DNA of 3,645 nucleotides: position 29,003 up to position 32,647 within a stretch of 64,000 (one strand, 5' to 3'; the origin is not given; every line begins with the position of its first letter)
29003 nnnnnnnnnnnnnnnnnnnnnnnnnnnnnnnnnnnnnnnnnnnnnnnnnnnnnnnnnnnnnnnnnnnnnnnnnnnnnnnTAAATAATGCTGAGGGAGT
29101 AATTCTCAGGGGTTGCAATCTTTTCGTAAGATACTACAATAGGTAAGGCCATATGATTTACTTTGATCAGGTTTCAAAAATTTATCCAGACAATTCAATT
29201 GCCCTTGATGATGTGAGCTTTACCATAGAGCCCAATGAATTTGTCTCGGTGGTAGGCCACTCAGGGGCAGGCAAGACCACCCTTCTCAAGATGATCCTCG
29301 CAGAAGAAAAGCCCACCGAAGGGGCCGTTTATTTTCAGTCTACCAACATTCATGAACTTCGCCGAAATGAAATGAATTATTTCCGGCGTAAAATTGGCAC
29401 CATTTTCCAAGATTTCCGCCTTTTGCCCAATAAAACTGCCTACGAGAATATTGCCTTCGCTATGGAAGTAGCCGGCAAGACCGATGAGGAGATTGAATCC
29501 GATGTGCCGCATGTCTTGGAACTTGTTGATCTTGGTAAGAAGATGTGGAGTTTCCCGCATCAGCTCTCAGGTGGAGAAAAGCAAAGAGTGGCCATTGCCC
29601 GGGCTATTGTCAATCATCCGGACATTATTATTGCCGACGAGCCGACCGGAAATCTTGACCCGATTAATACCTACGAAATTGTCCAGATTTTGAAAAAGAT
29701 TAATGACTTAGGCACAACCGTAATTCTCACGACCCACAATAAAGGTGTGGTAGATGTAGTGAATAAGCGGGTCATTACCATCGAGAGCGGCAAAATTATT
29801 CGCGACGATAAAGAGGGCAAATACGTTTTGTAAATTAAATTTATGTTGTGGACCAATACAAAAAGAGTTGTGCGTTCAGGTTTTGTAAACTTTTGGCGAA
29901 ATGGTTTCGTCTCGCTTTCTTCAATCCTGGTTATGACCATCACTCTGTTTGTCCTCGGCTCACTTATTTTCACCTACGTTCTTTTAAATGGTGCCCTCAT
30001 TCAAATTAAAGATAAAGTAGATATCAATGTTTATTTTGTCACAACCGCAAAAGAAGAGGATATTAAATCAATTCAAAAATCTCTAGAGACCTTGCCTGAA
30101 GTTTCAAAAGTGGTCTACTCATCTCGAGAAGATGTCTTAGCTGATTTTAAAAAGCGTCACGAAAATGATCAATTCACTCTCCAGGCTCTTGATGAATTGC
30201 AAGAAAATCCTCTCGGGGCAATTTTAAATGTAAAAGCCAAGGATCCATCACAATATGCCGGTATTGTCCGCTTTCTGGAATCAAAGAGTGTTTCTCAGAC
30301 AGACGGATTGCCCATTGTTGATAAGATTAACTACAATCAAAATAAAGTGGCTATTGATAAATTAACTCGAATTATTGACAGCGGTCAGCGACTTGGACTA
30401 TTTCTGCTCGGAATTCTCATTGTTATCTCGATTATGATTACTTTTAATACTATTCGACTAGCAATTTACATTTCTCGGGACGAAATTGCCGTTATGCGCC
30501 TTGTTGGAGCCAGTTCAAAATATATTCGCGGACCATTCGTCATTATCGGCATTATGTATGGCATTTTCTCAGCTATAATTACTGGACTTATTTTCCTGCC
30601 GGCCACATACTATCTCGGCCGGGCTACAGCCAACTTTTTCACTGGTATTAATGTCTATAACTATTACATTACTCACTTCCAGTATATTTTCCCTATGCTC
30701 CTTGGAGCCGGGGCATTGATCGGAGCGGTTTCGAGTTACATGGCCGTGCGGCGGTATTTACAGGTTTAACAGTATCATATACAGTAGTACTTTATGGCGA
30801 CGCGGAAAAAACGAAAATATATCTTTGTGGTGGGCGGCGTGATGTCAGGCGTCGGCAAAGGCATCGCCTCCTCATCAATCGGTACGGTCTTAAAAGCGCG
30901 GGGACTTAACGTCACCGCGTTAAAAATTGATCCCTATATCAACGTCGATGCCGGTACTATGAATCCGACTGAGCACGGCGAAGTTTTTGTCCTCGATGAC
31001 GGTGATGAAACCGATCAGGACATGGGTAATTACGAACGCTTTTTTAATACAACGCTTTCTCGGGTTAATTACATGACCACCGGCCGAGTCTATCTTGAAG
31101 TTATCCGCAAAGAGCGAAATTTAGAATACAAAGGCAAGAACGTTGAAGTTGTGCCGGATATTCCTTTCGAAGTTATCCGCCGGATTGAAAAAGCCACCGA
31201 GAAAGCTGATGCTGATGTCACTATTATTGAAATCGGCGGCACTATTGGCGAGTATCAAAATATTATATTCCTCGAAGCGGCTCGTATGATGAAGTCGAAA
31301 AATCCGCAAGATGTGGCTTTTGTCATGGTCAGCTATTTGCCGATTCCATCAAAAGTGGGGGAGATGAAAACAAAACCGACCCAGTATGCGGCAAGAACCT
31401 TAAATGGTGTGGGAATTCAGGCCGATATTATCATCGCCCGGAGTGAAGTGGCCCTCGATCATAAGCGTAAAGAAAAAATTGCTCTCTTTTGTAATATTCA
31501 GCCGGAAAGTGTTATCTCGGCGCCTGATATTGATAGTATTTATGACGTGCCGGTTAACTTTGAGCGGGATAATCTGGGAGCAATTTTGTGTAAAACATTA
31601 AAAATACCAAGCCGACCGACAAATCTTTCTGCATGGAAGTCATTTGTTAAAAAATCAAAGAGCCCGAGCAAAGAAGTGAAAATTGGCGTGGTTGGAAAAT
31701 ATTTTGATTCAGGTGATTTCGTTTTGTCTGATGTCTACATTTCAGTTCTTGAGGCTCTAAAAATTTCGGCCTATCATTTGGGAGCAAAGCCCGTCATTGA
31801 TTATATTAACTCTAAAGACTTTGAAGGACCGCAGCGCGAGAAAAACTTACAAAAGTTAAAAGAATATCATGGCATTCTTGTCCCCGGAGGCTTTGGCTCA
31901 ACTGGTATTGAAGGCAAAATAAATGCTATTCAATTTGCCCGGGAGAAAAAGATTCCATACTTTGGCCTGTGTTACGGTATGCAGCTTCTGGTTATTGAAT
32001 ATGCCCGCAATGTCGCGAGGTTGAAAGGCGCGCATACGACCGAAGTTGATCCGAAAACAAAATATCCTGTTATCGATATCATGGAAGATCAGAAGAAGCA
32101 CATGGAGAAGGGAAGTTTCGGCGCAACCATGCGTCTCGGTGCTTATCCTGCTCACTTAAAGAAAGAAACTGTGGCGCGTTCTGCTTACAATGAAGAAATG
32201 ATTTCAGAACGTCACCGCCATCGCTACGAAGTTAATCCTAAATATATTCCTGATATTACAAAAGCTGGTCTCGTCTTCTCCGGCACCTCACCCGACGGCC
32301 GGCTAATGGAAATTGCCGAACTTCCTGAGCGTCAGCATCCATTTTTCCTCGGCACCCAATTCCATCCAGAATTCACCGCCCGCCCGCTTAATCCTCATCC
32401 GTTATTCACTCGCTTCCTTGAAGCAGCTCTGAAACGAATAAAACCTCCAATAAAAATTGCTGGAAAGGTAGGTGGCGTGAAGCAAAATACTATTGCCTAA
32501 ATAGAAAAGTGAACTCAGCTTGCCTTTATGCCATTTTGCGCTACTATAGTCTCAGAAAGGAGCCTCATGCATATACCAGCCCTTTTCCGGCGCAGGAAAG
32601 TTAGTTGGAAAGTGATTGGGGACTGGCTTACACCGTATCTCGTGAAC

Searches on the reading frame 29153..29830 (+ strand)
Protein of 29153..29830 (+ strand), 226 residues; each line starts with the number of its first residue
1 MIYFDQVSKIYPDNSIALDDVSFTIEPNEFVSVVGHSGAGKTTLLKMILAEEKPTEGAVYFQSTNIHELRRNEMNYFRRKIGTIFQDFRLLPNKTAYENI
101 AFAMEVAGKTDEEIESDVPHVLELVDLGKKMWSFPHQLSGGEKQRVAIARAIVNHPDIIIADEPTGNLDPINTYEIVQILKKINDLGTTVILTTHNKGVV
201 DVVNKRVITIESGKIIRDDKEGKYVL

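Call 101: search_protein_families(library=pfam, proteins=[window:29153-29830:+], max_evalue=0.00001)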
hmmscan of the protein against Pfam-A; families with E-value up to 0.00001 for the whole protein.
window:29153-29830:+ (226 aa): 3 families
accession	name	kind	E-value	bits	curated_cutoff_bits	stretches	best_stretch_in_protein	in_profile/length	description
PF00005.33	ABC_tran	-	1.9e-38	132.6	25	1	18-165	1-136/137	ABC transporter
PF13304.12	AAA_21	-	1.1e-07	32.6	27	0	138-201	238-304/304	AAA domain, putative AbiEii toxin, Type IV TA system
PF02463.25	SMC_N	-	5.8e-07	29.6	40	1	28-207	24-209/220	RecF/RecN/SMC N terminal domain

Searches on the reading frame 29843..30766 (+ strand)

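Call 101: search_protein_families(library=pfam, proteins=[window:29843-30766:+], max_evalue=0.00001)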
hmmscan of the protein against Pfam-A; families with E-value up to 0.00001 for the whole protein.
window:29843-30766:+ (308 aa): 2 families
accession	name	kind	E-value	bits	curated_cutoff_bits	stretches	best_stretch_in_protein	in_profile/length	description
PF18075.7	FtsX_ECD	-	4.2e-16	59.8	23.5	1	59-147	1-89/96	FtsX extracellular domain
PF02687.27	FtsX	-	1.1e-09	38.8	25.5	1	187-304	2-118/120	FtsX-like permease C-terminal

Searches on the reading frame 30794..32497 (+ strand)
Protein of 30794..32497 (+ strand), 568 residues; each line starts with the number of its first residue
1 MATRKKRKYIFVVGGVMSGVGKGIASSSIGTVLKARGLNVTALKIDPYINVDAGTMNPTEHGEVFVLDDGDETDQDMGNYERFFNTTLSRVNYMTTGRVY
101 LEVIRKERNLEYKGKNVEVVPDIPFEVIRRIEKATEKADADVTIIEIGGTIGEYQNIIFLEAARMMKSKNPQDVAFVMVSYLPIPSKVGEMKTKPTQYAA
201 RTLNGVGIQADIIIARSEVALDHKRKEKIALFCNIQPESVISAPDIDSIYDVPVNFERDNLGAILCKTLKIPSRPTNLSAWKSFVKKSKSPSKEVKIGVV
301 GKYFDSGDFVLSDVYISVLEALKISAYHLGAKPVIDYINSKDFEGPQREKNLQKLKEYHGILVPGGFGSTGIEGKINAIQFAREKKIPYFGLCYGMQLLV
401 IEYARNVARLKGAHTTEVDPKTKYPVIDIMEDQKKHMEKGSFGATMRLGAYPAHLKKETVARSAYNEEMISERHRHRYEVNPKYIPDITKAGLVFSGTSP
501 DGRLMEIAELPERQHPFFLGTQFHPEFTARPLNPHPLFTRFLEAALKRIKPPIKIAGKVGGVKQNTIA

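Call 101: search_protein_families(library=pfam, proteins=[window:30794-32497:+], max_evalue=0.00001)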
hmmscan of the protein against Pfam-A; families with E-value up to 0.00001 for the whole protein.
window:30794-32497:+ (568 aa): 3 families
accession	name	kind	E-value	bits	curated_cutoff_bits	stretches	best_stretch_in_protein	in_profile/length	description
PF06418.20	CTP_synth_N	-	9.8e-104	346.8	26.1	1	8-271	1-265/265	CTP synthase N-terminus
PF00117.34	GATase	-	1.1e-37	130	22.8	1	311-543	2-189/190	Glutamine amidotransferase class-I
PF07722.19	Peptidase_C26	-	4.8e-06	26.9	20.5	0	379-526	98-219/219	Peptidase C26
